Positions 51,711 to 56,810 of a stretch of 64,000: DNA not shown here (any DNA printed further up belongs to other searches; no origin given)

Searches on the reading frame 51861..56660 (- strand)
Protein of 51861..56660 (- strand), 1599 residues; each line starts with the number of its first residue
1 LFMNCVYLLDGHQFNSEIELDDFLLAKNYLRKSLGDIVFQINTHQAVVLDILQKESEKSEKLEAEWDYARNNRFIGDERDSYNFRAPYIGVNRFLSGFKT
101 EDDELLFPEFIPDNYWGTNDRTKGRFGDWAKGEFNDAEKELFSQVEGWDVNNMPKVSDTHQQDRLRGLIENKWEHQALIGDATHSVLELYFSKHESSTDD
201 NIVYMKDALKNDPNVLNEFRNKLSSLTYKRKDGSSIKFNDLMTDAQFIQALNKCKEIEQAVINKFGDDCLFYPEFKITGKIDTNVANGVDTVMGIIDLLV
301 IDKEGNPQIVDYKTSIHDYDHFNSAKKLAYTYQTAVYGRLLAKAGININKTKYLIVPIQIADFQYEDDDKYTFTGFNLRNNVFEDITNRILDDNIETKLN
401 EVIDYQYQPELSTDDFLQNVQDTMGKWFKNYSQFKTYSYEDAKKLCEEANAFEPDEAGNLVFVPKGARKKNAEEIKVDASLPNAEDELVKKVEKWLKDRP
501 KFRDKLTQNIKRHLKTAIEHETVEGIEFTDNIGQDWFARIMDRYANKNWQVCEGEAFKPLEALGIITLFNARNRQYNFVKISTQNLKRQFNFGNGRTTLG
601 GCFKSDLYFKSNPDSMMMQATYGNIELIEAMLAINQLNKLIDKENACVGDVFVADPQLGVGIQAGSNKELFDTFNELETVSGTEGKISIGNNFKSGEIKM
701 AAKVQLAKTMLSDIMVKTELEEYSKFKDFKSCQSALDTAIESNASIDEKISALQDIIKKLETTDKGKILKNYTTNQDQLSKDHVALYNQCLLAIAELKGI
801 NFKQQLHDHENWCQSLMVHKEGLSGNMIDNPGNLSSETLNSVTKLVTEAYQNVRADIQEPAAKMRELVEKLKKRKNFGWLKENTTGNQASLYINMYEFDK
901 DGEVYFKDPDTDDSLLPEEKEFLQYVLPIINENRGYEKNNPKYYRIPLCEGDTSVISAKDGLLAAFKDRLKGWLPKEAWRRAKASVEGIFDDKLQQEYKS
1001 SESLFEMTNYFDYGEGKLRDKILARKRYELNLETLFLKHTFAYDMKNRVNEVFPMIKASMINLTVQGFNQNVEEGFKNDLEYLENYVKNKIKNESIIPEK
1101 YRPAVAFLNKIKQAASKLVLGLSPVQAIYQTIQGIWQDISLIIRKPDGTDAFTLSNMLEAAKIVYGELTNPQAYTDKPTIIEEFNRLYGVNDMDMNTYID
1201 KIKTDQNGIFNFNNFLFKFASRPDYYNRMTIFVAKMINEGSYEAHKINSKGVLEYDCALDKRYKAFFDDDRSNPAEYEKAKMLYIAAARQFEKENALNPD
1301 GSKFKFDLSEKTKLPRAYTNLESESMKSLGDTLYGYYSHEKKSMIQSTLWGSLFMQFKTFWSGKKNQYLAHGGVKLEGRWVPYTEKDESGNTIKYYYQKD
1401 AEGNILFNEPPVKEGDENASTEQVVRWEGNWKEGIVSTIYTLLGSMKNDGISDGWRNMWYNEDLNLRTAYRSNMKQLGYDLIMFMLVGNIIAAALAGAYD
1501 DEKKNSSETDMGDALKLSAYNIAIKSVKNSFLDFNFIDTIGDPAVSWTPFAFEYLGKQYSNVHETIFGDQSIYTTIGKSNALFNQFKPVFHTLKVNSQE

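Call 15: search_protein_families(library=phrogs, proteins=[window:51861-56660:-], max_evalue=0.001)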
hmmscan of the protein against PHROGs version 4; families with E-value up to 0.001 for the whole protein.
window:51861-56660:- (1599 aa): 0 families

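Call 89: search_protein_families(library=pfam, proteins=[window:51861-56657:-], max_evalue=0.001)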
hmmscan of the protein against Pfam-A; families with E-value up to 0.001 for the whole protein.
window:51861-56657:- (1598 aa): 1 family
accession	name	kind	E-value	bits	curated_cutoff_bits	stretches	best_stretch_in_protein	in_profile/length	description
PF12705.13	PDDEXK_1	-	6.3e-09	36.6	22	1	170-428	29-226/247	PD-(D/E)XK nuclease superfamily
